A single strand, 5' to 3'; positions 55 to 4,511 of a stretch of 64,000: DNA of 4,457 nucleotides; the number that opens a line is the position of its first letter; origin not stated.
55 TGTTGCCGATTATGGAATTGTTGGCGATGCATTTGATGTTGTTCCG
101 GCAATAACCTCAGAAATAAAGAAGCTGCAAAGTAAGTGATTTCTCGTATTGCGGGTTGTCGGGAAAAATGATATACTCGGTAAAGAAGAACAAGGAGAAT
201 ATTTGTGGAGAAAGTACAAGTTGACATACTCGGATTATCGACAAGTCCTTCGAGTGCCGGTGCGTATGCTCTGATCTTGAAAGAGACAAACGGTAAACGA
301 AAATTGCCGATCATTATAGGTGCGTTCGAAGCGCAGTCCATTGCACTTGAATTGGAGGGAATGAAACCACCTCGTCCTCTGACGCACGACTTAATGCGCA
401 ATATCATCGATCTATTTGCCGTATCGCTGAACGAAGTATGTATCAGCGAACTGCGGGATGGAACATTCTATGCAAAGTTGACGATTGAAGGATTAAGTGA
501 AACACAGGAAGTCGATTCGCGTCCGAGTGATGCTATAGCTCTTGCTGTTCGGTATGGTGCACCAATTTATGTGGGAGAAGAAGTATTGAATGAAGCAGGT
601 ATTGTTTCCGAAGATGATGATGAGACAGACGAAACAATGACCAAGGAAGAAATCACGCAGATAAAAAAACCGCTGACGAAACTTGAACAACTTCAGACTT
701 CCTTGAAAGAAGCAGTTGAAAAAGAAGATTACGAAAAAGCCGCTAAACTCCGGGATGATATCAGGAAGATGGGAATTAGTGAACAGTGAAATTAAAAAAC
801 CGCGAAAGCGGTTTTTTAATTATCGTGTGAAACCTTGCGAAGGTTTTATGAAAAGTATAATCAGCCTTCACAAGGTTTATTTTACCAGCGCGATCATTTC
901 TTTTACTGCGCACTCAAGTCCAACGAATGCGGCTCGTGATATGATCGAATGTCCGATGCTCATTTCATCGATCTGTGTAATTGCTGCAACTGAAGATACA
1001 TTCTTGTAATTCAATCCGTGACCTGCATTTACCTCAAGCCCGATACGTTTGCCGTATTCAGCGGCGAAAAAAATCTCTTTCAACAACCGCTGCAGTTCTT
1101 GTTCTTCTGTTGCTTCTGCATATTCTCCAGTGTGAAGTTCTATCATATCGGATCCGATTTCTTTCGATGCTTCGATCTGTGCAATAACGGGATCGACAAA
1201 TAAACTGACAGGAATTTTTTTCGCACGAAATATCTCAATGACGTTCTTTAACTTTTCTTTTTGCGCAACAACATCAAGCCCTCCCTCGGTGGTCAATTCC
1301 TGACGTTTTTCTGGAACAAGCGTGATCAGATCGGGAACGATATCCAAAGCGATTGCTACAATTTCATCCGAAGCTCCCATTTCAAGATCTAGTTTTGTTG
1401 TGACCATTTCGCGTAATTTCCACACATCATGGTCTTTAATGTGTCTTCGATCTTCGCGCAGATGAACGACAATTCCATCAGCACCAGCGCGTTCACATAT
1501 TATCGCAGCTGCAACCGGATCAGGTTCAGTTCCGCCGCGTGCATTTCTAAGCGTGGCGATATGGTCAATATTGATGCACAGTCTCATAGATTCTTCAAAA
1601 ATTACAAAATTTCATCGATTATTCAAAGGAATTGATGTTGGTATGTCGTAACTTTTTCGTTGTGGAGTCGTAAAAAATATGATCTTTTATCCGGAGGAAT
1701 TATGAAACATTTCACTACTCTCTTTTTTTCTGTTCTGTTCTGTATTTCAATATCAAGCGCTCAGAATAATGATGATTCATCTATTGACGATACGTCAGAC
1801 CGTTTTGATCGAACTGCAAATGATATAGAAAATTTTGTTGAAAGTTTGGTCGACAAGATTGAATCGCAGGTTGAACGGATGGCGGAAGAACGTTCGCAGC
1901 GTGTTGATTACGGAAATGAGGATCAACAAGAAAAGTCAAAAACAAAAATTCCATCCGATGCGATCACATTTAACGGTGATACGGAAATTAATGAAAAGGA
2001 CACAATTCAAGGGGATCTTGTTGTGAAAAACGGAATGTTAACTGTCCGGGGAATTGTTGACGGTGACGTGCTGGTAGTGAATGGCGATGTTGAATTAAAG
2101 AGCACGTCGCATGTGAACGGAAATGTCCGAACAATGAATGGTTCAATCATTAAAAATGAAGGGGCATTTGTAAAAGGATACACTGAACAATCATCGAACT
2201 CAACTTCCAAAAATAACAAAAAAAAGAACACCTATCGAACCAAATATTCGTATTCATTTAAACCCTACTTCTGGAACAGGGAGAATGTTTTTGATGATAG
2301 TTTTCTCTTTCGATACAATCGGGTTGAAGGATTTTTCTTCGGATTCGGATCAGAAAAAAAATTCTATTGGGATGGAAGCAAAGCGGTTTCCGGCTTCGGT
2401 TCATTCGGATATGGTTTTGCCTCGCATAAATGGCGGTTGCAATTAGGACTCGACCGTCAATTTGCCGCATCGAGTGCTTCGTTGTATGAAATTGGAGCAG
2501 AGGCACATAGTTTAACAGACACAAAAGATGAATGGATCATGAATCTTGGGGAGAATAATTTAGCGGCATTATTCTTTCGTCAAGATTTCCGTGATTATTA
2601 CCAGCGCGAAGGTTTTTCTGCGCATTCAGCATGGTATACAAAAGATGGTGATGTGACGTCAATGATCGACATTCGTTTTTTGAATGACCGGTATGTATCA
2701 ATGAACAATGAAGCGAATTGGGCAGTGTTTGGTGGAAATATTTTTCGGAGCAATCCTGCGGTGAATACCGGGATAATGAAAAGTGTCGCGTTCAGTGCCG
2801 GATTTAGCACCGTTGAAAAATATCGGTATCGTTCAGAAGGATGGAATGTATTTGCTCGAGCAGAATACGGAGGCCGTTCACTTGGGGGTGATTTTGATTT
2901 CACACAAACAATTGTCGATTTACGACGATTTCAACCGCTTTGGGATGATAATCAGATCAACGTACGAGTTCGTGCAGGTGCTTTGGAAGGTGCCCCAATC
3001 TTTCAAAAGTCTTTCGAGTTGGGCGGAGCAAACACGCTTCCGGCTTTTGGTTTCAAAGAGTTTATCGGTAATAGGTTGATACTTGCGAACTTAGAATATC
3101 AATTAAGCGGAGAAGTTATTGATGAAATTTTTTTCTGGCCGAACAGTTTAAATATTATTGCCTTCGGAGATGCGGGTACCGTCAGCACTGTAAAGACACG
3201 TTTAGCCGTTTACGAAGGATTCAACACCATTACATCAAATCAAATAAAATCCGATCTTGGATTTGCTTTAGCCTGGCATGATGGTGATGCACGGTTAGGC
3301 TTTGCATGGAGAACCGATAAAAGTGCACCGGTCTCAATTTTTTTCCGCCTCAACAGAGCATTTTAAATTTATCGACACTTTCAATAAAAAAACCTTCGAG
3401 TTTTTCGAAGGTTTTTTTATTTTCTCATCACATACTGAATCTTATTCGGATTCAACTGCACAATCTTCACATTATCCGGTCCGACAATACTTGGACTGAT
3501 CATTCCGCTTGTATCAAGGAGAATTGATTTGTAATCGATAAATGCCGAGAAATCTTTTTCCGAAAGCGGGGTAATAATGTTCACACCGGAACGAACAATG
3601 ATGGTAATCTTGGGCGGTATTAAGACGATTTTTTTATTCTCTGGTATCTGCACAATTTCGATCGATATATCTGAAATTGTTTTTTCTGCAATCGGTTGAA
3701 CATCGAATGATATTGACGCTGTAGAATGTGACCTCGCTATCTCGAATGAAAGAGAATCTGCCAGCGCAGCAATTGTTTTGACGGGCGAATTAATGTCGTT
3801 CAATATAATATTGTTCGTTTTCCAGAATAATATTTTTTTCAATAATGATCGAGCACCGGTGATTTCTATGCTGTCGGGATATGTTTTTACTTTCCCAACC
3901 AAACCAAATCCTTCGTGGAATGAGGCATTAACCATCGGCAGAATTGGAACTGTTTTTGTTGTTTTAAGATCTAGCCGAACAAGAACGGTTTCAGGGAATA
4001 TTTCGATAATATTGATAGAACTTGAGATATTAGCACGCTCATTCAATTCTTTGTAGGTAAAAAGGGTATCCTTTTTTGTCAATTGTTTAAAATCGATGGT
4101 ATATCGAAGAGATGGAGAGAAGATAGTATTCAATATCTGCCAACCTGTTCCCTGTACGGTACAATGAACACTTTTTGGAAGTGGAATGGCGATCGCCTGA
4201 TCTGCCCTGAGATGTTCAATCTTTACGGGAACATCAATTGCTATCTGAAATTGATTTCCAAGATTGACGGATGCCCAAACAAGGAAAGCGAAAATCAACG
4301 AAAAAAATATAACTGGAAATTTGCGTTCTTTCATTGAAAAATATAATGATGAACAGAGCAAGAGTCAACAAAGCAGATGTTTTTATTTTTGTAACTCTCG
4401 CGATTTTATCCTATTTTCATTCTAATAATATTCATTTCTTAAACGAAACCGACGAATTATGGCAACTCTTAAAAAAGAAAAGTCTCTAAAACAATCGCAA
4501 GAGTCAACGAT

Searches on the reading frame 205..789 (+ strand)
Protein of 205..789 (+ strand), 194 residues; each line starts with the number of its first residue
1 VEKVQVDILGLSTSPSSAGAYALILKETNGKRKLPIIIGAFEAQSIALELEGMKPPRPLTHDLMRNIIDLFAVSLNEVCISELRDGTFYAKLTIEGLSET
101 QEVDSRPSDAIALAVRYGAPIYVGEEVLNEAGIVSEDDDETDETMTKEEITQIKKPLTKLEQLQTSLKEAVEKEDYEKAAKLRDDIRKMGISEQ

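Call 64: search_protein_families(library=pfam, proteins=[window:205-789:+], max_evalue=0.00001)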
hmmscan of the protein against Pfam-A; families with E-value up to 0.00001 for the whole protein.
window:205-789:+ (194 aa): 2 families
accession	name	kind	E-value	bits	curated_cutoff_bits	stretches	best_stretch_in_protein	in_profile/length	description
PF02577.19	BFN_dom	-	9.3e-43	145.1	27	1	23-134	1-110/112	Bifunctional nuclease domain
PF02151.25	UVR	-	2e-09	37.3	21.5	1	159-188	3-32/36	UvrB/uvrC motif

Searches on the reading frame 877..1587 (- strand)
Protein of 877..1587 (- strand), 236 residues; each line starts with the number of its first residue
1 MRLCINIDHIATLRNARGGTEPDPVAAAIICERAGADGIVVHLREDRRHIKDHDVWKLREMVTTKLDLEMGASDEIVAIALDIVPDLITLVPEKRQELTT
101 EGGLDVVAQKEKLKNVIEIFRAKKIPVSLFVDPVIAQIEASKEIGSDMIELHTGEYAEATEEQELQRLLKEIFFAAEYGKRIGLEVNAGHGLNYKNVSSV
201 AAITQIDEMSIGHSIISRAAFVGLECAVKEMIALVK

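Call 64: search_protein_families(library=pfam, proteins=[window:877-1587:-], max_evalue=0.00001)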
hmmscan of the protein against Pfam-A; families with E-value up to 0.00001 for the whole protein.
window:877-1587:- (236 aa): 1 family
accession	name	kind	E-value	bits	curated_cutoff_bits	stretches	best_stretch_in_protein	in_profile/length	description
PF03740.19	PdxJ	-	4.4e-99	330.8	24.5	1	2-234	1-233/234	Pyridoxal phosphate biosynthesis protein PdxJ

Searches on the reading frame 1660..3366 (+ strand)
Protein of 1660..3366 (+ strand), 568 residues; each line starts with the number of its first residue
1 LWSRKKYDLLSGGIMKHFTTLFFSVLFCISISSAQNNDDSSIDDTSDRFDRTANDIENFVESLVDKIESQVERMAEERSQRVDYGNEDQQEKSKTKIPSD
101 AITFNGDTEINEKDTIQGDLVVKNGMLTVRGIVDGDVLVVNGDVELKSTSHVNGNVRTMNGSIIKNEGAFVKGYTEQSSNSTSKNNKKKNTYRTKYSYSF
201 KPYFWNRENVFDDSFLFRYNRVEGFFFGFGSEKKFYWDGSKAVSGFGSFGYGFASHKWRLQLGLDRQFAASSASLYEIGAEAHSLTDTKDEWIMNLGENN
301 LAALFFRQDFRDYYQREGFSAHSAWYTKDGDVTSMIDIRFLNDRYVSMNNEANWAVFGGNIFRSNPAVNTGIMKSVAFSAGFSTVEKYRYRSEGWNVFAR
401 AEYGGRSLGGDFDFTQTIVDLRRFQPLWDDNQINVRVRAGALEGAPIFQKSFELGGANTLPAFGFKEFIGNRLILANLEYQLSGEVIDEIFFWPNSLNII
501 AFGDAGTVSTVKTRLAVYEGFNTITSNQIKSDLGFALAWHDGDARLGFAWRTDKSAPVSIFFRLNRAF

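Call 64: search_protein_families(library=pfam, proteins=[window:1660-3366:+], max_evalue=0.00001)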
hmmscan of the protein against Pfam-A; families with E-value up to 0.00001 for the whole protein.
window:1660-3366:+ (568 aa): 2 families
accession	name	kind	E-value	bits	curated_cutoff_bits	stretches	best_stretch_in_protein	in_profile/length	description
PF18939.6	DUF5686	-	5.1e-07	28.9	39.2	1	177-329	294-446/669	Family of unknown function (DUF5686)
PF04519.19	Bactofilin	-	7.9e-06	26.5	27.9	0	102-174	29-96/98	Polymer-forming cytoskeletal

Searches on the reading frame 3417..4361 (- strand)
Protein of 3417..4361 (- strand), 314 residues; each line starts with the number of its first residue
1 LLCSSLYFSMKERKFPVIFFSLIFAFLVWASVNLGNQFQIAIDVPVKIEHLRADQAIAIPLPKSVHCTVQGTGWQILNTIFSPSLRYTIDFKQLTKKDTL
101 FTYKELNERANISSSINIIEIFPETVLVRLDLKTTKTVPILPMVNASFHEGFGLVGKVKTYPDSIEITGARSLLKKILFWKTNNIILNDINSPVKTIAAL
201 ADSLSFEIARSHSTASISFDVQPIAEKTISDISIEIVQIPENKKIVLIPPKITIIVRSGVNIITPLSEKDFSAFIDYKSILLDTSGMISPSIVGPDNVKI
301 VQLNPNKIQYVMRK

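Call 64: search_protein_families(library=pfam, proteins=[window:3417-4361:-], max_evalue=0.00001)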
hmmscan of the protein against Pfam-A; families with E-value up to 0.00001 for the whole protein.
window:3417-4361:- (314 aa): 0 families

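Call 97: search_protein_families(library=pfam, proteins=[window:3417-4361:-], max_evalue=0.1)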
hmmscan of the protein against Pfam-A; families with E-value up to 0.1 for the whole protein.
window:3417-4361:- (314 aa): 1 family
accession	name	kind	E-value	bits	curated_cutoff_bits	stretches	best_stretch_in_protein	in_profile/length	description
PF07949.17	YbbR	-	0.015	16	22.3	0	154-190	16-53/81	YbbR-like protein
